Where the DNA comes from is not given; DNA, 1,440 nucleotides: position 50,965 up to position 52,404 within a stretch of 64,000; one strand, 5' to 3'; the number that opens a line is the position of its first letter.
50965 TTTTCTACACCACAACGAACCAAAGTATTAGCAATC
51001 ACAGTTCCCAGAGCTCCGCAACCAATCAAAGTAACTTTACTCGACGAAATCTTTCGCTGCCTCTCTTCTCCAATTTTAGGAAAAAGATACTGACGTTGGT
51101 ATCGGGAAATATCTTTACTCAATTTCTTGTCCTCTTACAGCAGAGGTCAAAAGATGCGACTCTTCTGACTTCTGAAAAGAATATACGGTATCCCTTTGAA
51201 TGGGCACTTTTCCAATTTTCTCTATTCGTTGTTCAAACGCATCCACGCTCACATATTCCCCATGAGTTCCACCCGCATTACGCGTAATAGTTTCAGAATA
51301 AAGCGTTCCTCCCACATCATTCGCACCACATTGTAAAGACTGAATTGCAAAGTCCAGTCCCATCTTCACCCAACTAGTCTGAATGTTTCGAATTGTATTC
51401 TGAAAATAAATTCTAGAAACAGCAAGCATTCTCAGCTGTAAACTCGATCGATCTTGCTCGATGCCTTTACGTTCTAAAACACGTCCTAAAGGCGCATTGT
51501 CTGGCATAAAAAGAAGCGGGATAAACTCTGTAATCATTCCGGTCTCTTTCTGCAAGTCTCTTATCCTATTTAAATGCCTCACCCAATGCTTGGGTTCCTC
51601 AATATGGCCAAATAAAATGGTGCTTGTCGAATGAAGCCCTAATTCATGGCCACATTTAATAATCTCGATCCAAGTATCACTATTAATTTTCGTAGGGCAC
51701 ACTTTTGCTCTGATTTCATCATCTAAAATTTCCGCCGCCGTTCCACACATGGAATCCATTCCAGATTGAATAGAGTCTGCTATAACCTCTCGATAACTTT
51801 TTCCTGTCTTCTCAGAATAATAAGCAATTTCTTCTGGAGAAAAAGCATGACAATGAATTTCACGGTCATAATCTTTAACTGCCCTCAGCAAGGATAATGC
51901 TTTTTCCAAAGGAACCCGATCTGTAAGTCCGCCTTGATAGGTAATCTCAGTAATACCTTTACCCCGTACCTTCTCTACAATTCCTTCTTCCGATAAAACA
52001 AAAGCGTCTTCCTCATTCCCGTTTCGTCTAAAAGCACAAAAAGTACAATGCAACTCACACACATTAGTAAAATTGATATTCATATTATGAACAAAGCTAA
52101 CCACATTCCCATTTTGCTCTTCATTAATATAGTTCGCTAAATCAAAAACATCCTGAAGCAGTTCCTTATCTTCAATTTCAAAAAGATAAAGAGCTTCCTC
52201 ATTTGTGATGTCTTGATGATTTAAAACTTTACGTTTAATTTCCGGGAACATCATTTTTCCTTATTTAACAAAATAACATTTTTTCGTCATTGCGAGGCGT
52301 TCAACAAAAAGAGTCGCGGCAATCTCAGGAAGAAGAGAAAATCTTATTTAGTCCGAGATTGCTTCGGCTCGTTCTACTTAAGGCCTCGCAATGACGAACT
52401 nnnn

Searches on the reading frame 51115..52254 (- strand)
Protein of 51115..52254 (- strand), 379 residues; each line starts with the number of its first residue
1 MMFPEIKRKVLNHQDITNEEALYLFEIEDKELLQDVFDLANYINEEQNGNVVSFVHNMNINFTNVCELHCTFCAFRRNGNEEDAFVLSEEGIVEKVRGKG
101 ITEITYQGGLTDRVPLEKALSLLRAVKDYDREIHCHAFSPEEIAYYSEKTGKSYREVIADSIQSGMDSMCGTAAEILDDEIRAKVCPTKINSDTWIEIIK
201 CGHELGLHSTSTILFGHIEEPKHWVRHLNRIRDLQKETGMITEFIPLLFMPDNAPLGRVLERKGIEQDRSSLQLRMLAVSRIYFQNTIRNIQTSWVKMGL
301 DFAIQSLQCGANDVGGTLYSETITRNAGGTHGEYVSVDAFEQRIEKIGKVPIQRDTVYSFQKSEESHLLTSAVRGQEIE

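Call 4: search_protein_families(library=ncbifam, proteins=[window:51115-52254:-], max_evalue=0.00001)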
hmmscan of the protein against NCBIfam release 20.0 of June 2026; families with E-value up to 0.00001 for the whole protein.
window:51115-52254:- (379 aa): 14 families
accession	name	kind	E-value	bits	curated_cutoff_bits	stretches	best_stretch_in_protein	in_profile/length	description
NF005609.0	PRK07360.1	equivalog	1.6e-129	432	426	1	3-364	8-371/374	7,8-didemethyl-8-hydroxy-5-deazariboflavin synthase subunit CofH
TIGR03551.1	F420_cofH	equivalog_domain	2.4e-121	404.8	374.1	1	16-359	1-343/345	5-amino-6-(D-ribitylamino)uracil--L-tyrosine 4-hydroxyphenyl transferase CofH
TIGR00423.1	TIGR00423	subfamily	2e-108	362.3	260.25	1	52-359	1-308/310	CofH family radical SAM protein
NF006687.0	PRK09234.1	equivalog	3.9e-107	359.4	1018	1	8-366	484-842/849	bifunctional FO biosynthesis protein CofGH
TIGR03699.1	menaquin_MqnC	equivalog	1.9e-96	322.9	428.1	1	15-359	2-340/342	cyclic dehypoxanthinyl futalosine synthase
TIGR03700.1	mena_SCO4494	equivalog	4.3e-93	312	434.55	1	6-359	1-349/351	aminofutalosine synthase MqnE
NF006276.0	PRK08444.1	equivalog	7.8e-71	238.9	560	1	6-361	3-350/353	aminofutalosine synthase MqnE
NF006277.0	PRK08445.1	equivalog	7.5e-69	232.2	576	1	16-360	4-344/348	dehypoxanthine futalosine cyclase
NF004580.0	PRK05926.1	equivalog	1.6e-58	198.7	583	1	9-352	21-363/370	hypothetical protein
NF004884.0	PRK06245.1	equivalog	3e-13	49.3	209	1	44-358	3-311/340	7,8-didemethyl-8-hydroxy-5-deazariboflavin synthase subunit CofG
TIGR03550.1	F420_cofG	equivalog_domain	1.6e-12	47.3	213.35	1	53-317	1-266/322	7,8-didemethyl-8-hydroxy-5-deazariboflavin synthase CofG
TIGR03910.1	pyrrolys_PylB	equivalog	1.2e-08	34.2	348.2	1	4-97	6-97/347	methylornithine synthase PylB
TIGR03956.1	rSAM_HydE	equivalog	2.9e-08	33.3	254.6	1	9-246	4-231/340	[FeFe] hydrogenase H-cluster radical SAM maturase HydE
TIGR03957.1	rSAM_HmdB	equivalog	3.8e-06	26.3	320.9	0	17-316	2-280/317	5,10-methenyltetrahydromethanopterin hydrogenase cofactor biosynthesis protein HmdB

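Call 5: search_protein_families(library=pfam, proteins=[window:51115-52254:-], max_evalue=0.001)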
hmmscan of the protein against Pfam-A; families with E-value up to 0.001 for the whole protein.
window:51115-52254:- (379 aa): 2 families
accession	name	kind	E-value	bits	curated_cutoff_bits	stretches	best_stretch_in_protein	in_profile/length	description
PF19288.4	CofH_C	-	2.6e-16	60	27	1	243-364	6-122/125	CofH/MqnC C-terminal region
PF04055.27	Radical_SAM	-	2.3e-12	47.9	29.5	1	60-229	1-164/166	Radical SAM superfamily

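Call 9: find_homologous_proteins(query=window:51115-52254:-, max_evalue=1e-20)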
Query window:51115-52254:- (379 aa): 7525 proteins with E <= 1e-20 among 8000 candidates; the best 120 are listed.
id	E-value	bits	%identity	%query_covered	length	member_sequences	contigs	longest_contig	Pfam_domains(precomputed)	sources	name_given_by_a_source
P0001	1.5e-254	861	100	100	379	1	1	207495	PF04055.28,PF19288.5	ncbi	-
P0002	4.9e-194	662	78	95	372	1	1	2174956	PF04055.28,PF19288.5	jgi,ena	-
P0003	1.1e-166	572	65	95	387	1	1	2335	PF04055.28,PF19288.5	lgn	-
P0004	4.4e-165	567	65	96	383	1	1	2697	PF04055.28,PF19288.5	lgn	-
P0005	3.3e-158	544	63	96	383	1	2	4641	PF04055.28,PF19288.5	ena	-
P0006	9.9e-158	543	64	95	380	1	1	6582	PF04055.28,PF19288.5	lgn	-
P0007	1.5e-156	539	62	96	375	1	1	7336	PF04055.28,PF19288.5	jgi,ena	-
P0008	1.2e-151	523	60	96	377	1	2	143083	PF04055.28,PF19288.5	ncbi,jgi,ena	-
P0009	6.5e-128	445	54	95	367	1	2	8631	PF04055.28,PF19288.5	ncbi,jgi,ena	-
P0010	1.2e-127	444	55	99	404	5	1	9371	PF04055.28,PF19288.5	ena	-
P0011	2.8e-127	443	55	97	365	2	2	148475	PF04055.28,PF19288.5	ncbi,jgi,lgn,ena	-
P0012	1.6e-126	440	54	95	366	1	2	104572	PF04055.28,PF19288.5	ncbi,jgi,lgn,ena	-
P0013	1.6e-125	437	55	94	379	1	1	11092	PF04055.28,PF19288.5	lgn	-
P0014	4.4e-125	435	53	96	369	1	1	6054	PF04055.28,PF19288.5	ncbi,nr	ncbi:MAG: 5-amino-6-(D-ribitylamino)uracil--L-tyrosine 4-hydroxyphenyl transferase CofH [Candidatus 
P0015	5.1e-125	435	51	96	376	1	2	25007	PF04055.28,PF19288.5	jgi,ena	-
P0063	3.4e-100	353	46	94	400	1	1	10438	PF04055.28,PF19288.5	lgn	-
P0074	3.5e-90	321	44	93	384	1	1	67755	PF04055.28,PF19288.5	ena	-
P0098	9.7e-86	306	43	95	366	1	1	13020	PF04055.28,PF19288.5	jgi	-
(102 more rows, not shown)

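Call 10: find_encoding_contigs(protein=P0002, flank=10000, max_places=2)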
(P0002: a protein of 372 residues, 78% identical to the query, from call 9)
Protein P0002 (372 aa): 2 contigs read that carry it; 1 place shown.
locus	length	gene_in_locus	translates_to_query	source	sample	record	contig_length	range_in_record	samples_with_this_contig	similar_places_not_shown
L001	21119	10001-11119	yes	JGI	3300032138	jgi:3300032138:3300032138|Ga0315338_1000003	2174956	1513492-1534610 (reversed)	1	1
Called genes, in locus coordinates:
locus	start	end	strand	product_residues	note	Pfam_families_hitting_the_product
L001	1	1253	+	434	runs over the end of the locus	PF00109:ketoacyl-synt, PF02801:Ketoacyl-synt_C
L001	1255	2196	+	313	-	PF05448:AXE1, PF01738:DLH (weak), PF02230:Abhydrolase_2 (faint), PF00561:Abhydrolase_1 (weak), PF12146:Hydrolase_4 (faint), PF20434:BD-FAE (faint), PF00326:Peptidase_S9, PF08840:BAAT_C (weak), +1 more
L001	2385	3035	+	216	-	PF07608:DUF1571, PF27667:YdcC (faint)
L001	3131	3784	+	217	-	PF00702:Hydrolase, PF12710:HAD, PF13419:HAD_2, PF13242:Hydrolase_like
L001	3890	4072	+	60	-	-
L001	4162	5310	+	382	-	PF00266:Aminotran_5, PF01053:Cys_Met_Meta_PP (weak), PF01041:DegT_DnrJ_EryC1, PF00155:Aminotran_1_2 (weak), PF01212:Beta_elim_lyase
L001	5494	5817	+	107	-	PF01521:Fe-S_biosyn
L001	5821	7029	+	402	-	PF01142:TruD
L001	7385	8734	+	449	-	PF01964:ThiC_Rad_SAM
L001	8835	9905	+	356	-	PF02445:NadA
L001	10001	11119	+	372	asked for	PF04055:Radical_SAM, PF19288:CofH_C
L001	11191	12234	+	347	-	PF00899:ThiF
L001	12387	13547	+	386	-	PF00155:Aminotran_1_2 (weak), PF00266:Aminotran_5, PF01041:DegT_DnrJ_EryC1 (weak), PF01053:Cys_Met_Meta_PP (weak)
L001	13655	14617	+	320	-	PF00248:Aldo_ket_red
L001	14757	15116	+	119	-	-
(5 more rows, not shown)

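Call 11: find_encoding_contigs(protein=P0008, flank=10000, max_places=2)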
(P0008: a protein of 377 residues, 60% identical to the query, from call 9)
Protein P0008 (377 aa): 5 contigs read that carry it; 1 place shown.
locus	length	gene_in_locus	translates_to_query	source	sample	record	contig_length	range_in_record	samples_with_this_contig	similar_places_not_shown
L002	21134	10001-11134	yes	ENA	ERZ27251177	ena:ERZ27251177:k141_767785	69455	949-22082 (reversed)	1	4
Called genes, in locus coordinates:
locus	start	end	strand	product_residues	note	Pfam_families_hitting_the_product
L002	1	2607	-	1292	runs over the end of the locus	PF08471:Ribonuc_red_2_N, PF02867:Ribonuc_red_lgC, PF14890:Intein_splicing, PF14528:LAGLIDADG_3, PF12637:TSCPD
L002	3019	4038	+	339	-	-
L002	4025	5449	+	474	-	PF00266:Aminotran_5, PF01212:Beta_elim_lyase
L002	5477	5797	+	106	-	PF01521:Fe-S_biosyn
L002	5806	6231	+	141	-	-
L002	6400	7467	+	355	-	PF01142:TruD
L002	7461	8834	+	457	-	PF01964:ThiC_Rad_SAM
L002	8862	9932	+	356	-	PF02445:NadA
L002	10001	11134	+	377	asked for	PF04055:Radical_SAM, PF19288:CofH_C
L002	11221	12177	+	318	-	PF00899:ThiF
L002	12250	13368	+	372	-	PF08241:Methyltransf_11 (faint), PF05175:MTS (weak), PF06325:PrmA, PF13649:Methyltransf_25, PF13847:Methyltransf_31, PF17286:PRMT5_C, PF22528:PRMT_C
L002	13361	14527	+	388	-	PF00266:Aminotran_5, PF00155:Aminotran_1_2 (faint), PF01212:Beta_elim_lyase (weak), PF01041:DegT_DnrJ_EryC1, PF01053:Cys_Met_Meta_PP (weak)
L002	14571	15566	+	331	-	PF17761:DUF1016_N, PF00565:SNase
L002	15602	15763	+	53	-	-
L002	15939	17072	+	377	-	PF13784:Fic_N, PF02661:Fic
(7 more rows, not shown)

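Call 12: find_encoding_contigs(protein=P0011, flank=10000, max_places=2)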
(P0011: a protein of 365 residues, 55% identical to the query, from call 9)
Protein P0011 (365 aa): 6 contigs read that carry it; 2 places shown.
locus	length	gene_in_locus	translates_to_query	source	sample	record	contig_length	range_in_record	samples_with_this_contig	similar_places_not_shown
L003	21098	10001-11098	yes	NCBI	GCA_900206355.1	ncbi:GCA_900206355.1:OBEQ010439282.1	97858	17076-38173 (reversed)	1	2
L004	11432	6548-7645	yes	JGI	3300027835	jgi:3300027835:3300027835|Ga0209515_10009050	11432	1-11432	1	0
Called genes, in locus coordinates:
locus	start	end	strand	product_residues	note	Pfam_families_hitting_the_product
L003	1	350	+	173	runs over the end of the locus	-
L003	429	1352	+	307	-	PF14338:Mrr_N, PF04471:Mrr_cat, PF22722:NA-iREase1 (weak), PF13156:Mrr_cat_2 (weak)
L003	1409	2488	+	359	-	PF00355:Rieske, PF22543:Rieske_4 (weak), PF03358:FMN_red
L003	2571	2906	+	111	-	PF09685:MamF_MmsF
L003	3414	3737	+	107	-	PF21716:dnstrm_HI1420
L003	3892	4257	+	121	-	PF05973:Gp49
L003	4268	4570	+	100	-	PF13560:HTH_31, PF12844:HTH_19, PF01381:HTH_3, PF13443:HTH_26 (weak)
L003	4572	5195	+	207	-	PF06736:TMEM175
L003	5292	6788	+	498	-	PF01964:ThiC_Rad_SAM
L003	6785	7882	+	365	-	PF04551:GcpE, PF26540:GcpE_C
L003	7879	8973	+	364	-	PF04055:Radical_SAM, PF19288:CofH_C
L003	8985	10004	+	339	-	PF04055:Radical_SAM, PF06968:BATS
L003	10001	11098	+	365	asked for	PF04055:Radical_SAM, PF19288:CofH_C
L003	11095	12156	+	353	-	PF02568:ThiI (weak), PF03054:tRNA_Me_trans, PF18297:NFACT-R_2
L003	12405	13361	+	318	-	PF00248:Aldo_ket_red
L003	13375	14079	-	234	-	PF00535:Glycos_transf_2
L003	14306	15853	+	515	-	PF02310:B12-binding, PF04055:Radical_SAM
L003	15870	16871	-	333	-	-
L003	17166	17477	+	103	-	-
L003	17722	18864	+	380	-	-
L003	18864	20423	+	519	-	-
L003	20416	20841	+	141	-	PF19571:ACT_8 (weak), PF13291:ACT_4 (faint), PF01842:ACT (weak), PF22629:ACT_AHAS_ss (faint)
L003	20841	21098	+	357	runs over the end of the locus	PF00535:Glycos_transf_2, PF10111:Glyco_tranf_2_2 (weak), PF13641:Glyco_tranf_2_3, PF04138:GtrA_DPMS_TM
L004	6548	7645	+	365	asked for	PF04055:Radical_SAM, PF19288:CofH_C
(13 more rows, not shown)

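Call 16: find_related_loci(query=A1, collection=genome_contigs, flank=10000)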
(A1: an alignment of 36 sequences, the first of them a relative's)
Query A1 (379 aa) in genome_contigs; peptide patterns used: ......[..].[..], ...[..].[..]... (x = any residue, [..] = any of these).
505 stretches matched a pattern; 482 encode a relative of the query (tblastn E <= 1e-3); the best 80 are kept; 80 distinct loci.
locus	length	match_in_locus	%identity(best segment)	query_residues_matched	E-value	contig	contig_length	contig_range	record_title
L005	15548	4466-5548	64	2-362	1e-164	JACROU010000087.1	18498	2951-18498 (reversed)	MAG: Candidatus Omnitrophota bacterium isolate NC_groundwater_1969_Pr3_S-0.2um_47_3 scaffold_669178, whole genome shotgu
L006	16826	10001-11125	55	6-379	7e-135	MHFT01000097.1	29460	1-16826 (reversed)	MAG: Omnitrophica bacterium RIFCSPLOWO2_12_FULL_50_11 rifcsplowo2_12_scaffold_8191, whole genome shotgun sequence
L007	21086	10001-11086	54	1-363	1e-130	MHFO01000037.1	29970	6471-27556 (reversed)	MAG: Omnitrophica bacterium RIFCSPLOWO2_01_FULL_50_24 rifcsplowo2_01_scaffold_2746, whole genome shotgun sequence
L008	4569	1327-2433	52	2-371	5e-132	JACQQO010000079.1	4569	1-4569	MAG: Candidatus Omnitrophota bacterium isolate NC_groundwater_1335_Ag_S-0.2um_46_49 S_p2_S4_coassembly_k141_2324244, who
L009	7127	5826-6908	52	1-362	5e-130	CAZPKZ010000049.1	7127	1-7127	MAG TPA_asm: uncultured bacterium isolate binchicken_co125_1162 genome assembly, contig: NODE_20979_length_7127_cov_4.75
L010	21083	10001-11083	53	2-363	7e-129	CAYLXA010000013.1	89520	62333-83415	MAG TPA_asm: uncultured bacterium isolate SRP329715_co1_385 genome assembly, contig: NODE_269_length_89520_cov_14.015023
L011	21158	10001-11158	50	2-376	4e-128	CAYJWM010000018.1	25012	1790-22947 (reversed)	MAG TPA_asm: uncultured bacterium isolate ERP125453_co1_477 genome assembly, contig: NODE_1780_length_25012_cov_11.02071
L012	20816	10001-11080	53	1-361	2e-127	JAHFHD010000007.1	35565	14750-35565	MAG: Candidatus Omnitrophota bacterium isolate nzgw330 NODE_811_length_35566_cov_4.680293, whole genome shotgun sequence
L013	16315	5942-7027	51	2-364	4e-127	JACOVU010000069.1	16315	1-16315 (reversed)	MAG: Candidatus Omnitrophota bacterium isolate NC_groundwater_108_Ag_S-0.2um_46_37 S_p2_S4_170907_scaffold_1202800, whol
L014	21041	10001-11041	53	10-361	7e-125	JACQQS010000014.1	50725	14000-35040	MAG: Candidatus Omnitrophota bacterium isolate NC_groundwater_1339_Ag_S-0.2um_49_42 S_p2_S4_coassembly_k141_552254, whol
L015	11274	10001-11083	50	1-362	4e-123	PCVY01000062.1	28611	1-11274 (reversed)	MAG: Candidatus Omnitrophica bacterium CG11_big_fil_rev_8_21_14_0_20_45_26 CG11_8_21_14_0.20_scaffold_803_c, whole genom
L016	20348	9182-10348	48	1-363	6e-122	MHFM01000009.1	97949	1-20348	MAG: Omnitrophica bacterium RIFCSPLOWO2_01_FULL_45_10b rifcsplowo2_01_scaffold_1477, whole genome shotgun sequence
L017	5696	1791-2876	41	3-366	6e-96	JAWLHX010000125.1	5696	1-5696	MAG: Phycisphaerae bacterium isolate 30dZY2.bin.88 NODE_17271_length_5696_cov_6.416294, whole genome shotgun sequence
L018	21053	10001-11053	45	9-360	1e-92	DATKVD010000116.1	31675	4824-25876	MAG TPA_asm: Planctomycetota bacterium isolate SMAG_U14124 k141_3025169, whole genome shotgun sequence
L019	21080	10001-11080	43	3-362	5e-91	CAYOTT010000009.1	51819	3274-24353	MAG TPA_asm: uncultured Desulfurococcales archaeon isolate binchicken_co6_547 genome assembly, contig: NODE_353_length_5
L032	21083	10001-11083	41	4-361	8e-86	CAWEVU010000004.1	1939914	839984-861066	MAG: uncultured Acidobacteriota bacterium isolate MFD09222.bin.1.119 genome assembly, contig: contig_35377, whole genome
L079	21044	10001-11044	41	12-359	1e-83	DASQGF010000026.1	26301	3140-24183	MAG TPA_asm: Terriglobales bacterium isolate SMAG_U11799 k141_37126, whole genome shotgun sequence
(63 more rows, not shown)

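Call 35: find_encoding_contigs(protein=P0180, flank=8000, max_places=1)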
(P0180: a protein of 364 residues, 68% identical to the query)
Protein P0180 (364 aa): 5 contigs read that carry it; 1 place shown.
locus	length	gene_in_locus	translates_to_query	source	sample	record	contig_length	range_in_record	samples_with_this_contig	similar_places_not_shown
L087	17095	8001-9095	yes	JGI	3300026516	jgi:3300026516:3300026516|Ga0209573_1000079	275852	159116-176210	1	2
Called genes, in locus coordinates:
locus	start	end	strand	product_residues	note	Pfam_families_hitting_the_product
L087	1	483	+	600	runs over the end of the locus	PF00672:HAMP, PF08448:PAS_4, PF13426:PAS_9 (weak), PF00512:HisKA (weak), PF02518:HATPase_c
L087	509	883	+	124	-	PF00072:Response_reg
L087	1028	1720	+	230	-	PF00072:Response_reg, PF23198:PDE8A_N (faint), PF00486:Trans_reg_C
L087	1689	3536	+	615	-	PF16736:sCache_like (faint), PF23846:Cache_WalK (weak), PF00672:HAMP, PF00989:PAS, PF08448:PAS_4, PF13426:PAS_9 (weak), PF00512:HisKA, PF02518:HATPase_c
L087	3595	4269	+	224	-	PF01895:PhoU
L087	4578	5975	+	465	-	PF01964:ThiC_Rad_SAM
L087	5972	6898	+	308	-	PF02445:NadA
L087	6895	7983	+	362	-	PF04551:GcpE, PF26540:GcpE_C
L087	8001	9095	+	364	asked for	PF04055:Radical_SAM, PF19288:CofH_C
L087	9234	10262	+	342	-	PF00899:ThiF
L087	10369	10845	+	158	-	PF03449:GreA_GreB_N, PF01272:GreA_GreB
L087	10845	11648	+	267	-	PF06691:DUF1189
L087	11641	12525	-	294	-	PF00892:EamA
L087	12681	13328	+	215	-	PF00730:HhH-GPD, PF00633:HHH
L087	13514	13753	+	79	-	PF12728:HTH_17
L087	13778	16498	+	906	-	PF00072:Response_reg, PF00989:PAS, PF08448:PAS_4, PF13426:PAS_9 (weak), PF00512:HisKA, PF02518:HATPase_c, PF00990:GGDEF (faint), PF07238:PilZ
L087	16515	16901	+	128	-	PF00072:Response_reg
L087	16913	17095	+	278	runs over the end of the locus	PF00072:Response_reg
